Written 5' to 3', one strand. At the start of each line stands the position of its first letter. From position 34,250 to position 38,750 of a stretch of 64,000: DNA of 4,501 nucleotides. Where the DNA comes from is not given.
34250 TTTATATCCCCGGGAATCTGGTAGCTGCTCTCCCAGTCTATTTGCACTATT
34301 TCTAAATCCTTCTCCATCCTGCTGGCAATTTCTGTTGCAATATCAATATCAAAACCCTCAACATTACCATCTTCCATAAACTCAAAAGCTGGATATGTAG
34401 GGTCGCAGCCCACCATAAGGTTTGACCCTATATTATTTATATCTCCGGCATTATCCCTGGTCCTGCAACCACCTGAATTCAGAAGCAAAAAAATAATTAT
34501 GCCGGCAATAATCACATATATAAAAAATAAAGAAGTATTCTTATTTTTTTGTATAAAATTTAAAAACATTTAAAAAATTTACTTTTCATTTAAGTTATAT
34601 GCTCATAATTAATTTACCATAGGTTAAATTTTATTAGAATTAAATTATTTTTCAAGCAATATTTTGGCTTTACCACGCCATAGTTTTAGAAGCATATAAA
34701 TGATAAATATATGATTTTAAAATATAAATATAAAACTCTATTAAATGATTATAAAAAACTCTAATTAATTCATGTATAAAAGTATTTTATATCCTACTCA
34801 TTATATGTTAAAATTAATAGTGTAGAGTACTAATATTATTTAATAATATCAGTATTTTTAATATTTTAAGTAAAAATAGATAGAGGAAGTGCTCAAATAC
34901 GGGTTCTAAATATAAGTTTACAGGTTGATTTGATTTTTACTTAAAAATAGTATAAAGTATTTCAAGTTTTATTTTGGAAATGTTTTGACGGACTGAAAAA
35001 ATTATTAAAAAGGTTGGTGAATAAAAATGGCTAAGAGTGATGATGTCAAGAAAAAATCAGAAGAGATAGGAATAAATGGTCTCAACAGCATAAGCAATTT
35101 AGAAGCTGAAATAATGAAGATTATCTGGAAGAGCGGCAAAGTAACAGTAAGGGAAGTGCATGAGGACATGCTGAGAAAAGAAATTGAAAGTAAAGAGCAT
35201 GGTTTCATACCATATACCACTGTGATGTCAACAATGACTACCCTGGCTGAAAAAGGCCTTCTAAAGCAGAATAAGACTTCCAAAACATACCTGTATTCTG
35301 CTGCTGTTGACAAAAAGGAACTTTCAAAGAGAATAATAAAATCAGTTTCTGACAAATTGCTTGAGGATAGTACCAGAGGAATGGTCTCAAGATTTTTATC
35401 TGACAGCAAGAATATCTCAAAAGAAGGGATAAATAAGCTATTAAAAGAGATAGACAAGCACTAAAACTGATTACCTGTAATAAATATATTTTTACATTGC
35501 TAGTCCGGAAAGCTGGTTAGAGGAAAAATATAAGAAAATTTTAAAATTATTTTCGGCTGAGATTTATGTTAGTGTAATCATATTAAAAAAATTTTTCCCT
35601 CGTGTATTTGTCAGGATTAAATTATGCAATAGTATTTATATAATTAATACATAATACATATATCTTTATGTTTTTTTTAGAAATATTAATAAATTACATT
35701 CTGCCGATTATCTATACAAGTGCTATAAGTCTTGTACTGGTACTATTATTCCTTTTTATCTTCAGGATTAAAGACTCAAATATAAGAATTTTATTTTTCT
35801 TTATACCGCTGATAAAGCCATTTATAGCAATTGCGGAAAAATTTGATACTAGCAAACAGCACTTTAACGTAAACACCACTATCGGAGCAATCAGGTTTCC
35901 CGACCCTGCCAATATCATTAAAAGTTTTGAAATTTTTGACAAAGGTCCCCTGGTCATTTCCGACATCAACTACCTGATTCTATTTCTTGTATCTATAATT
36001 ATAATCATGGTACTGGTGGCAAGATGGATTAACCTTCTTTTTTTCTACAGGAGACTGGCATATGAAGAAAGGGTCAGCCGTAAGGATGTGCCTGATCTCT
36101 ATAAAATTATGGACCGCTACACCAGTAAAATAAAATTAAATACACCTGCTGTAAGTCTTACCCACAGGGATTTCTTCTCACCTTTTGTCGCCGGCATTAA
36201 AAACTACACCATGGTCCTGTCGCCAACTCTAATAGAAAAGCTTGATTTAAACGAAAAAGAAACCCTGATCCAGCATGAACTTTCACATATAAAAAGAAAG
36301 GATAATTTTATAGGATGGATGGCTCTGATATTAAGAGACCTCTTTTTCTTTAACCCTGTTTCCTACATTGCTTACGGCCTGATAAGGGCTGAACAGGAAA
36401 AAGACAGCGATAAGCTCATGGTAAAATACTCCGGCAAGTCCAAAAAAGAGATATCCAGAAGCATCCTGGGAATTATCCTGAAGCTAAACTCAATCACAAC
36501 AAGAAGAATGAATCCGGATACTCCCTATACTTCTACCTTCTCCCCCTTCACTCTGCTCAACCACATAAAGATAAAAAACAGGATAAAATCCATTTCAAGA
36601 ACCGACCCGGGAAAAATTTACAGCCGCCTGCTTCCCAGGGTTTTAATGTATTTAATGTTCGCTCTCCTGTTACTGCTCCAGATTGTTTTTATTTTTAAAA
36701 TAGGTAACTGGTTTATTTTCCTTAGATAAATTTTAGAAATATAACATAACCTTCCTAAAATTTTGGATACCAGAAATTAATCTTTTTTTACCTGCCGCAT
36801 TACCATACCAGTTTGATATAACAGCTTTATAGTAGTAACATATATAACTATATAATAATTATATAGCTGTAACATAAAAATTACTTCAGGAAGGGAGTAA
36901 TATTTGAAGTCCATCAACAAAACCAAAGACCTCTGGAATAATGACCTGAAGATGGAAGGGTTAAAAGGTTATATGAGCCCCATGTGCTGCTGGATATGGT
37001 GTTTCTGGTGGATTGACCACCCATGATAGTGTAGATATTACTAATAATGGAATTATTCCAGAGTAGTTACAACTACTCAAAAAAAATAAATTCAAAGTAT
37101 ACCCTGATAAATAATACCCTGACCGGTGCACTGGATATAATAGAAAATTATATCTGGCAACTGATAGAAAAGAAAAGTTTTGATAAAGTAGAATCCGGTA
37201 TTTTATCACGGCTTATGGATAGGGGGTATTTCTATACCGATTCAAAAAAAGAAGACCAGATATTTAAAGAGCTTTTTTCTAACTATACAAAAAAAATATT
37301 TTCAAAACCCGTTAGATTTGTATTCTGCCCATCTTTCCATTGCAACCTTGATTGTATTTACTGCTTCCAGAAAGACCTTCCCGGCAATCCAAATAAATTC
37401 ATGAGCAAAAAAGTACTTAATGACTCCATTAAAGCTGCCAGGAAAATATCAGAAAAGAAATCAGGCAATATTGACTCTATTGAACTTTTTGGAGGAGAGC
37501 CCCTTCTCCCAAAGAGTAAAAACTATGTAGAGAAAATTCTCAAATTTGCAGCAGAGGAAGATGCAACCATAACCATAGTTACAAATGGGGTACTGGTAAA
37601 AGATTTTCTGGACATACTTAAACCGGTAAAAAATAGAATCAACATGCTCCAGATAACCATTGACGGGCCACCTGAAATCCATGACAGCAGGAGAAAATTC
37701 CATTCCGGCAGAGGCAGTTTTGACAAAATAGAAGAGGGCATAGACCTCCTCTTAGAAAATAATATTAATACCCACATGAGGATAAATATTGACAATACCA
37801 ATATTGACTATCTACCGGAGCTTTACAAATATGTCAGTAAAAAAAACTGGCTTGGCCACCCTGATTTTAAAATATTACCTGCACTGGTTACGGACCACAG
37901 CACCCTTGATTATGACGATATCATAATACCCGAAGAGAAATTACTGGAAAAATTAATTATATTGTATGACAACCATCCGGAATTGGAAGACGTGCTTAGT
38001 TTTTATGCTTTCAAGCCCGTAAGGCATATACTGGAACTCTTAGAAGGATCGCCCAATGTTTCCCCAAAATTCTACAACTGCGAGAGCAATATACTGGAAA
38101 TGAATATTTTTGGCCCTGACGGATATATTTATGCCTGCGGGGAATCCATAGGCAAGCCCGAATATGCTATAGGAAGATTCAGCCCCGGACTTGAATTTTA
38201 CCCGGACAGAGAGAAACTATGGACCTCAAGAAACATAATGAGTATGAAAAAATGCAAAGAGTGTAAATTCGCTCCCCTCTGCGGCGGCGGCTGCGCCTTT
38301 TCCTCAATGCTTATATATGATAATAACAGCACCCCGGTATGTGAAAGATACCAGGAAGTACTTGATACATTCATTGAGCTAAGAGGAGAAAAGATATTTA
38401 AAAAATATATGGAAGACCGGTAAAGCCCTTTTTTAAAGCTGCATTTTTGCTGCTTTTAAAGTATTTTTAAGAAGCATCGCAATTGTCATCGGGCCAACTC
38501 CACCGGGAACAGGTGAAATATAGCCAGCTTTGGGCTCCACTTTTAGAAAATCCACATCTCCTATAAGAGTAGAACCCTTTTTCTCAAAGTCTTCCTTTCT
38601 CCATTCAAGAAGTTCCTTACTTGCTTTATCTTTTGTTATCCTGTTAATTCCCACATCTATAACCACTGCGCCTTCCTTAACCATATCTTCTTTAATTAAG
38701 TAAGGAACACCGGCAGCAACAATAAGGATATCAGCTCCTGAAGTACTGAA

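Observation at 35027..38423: Candidate undescribed RiPP-like system: BlaI repressor, sensorless M56 peptidase, 40-aa Cys/Trp-rich peptide and radical SAM/SPASM maturase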

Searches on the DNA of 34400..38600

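Call 61: search_rna_families(source=window, start=34400, end=38600, threshold=evalue, max_evalue=1)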
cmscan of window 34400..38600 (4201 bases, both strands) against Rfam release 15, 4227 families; matches with E-value up to 1: 0.
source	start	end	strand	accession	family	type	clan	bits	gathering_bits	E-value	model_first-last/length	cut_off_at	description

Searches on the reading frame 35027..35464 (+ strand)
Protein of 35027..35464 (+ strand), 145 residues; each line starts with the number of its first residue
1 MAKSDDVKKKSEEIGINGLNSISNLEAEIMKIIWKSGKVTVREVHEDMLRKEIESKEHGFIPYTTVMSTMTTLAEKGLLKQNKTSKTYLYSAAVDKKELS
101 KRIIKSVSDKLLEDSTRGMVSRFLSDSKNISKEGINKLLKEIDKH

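Call 4: search_protein_families(library=pfam, proteins=[window:35027-35464:+], max_evalue=0.01)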
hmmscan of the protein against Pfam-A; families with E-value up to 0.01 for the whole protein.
window:35027-35464:+ (145 aa): 2 families
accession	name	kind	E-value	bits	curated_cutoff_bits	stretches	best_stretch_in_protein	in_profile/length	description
PF03965.22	Penicillinase_R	-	3.6e-25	89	22.6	1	22-143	1-114/115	Penicillinase repressor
PF01978.25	TrmB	-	0.00068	19.9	25.6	0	24-92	8-64/68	Sugar-specific transcriptional regulator TrmB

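Call 5: search_protein_families(library=ncbifam, proteins=[window:35027-35464:+], max_evalue=0.01)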
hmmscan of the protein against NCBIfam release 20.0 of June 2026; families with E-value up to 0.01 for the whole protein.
window:35027-35464:+ (145 aa): 5 families
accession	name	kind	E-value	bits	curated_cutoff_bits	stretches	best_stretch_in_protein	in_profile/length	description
TIGR02698.1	CopY_TcrY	equivalog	6.8e-15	55.5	121.95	1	21-144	1-116/130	CopY/TcrY family copper transport repressor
NF012168.1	BlaI_of_BCL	exception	4.3e-09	36.4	180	1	19-143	3-119/121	penicillinase repressor BlaI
NF000243.1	MecI_of_mecA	exception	1e-05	25.7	250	1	20-142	6-120/123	mecA-type methicillin resistance repressor MecI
NF000244.1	MecI_of_mecC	exception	1.3e-05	25.1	250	1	21-139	7-117/125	mecC-type methicillin resistance repressor MecI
NF000186.1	BlaI_of_MRSA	exception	1.9e-05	24.7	250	1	21-140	7-121/126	penicillinase repressor BlaI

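Call 47: search_solved_structures(query=window:35027-35464:+, max_evalue=0.01, show_alignments=3)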
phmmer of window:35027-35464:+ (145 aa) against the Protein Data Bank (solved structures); distinct sequences matched with E-value up to 0.01: 6.
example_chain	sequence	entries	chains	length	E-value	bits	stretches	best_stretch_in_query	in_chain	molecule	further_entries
1p6r_A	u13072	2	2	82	2.3e-05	28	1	20-98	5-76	Penicillinase repressor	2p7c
1okr_A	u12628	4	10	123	0.00012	25.7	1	21-141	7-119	METHICILLIN RESISTANCE REGULATORY PROTEIN MECI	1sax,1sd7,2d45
1sd6_A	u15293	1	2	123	0.00015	25.3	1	21-140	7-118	Methicillin resistance regulatory protein mecI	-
1sd4_A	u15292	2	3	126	0.00029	24.4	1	21-142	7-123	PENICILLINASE REPRESSOR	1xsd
2g9w_A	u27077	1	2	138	0.0011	22.5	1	20-104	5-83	conserved hypothetical protein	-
6u1s_A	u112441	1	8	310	0.003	21.1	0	79-138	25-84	de novo designed 16-helix transmembrane nanopore, TMHC8_R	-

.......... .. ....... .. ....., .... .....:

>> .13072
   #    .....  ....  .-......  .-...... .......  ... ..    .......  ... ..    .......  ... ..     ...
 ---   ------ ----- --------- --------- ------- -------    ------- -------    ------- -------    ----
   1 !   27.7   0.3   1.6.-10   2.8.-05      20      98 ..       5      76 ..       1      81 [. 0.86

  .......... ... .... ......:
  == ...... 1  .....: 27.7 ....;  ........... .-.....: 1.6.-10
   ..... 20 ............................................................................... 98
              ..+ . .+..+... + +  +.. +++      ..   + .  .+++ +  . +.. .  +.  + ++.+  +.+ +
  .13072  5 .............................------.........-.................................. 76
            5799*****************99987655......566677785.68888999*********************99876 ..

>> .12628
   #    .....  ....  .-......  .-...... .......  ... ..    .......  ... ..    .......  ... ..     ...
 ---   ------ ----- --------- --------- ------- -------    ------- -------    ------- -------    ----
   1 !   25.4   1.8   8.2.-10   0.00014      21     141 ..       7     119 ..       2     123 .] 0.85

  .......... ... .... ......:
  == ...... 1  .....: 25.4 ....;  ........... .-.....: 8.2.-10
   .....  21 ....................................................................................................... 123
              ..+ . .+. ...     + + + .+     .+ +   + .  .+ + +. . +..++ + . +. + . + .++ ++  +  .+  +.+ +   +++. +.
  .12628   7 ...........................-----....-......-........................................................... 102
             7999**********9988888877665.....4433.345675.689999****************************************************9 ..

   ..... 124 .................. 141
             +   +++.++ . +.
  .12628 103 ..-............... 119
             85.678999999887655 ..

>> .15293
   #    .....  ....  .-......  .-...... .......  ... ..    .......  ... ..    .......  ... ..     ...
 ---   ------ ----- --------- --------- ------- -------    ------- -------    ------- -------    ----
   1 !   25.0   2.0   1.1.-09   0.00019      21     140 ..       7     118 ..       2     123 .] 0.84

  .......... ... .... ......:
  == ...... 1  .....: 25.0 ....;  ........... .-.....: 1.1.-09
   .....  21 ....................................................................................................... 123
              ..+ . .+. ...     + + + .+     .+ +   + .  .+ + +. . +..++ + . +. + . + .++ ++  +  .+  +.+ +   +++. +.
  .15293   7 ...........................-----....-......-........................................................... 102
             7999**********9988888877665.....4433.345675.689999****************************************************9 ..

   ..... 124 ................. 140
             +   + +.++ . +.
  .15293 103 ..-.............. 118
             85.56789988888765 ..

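Call 62: search_protein_families(library=padloc, proteins=[window:35027-35464:+], max_evalue=0.001)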
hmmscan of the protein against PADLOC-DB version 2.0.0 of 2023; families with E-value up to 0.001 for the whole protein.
window:35027-35464:+ (145 aa): 1 family
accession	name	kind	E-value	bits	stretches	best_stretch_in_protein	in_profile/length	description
PDLC01720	Csa3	-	0.00096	17.7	0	23-115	32-114/118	Csa3_1_CAS-I-II-III-IV-V-VI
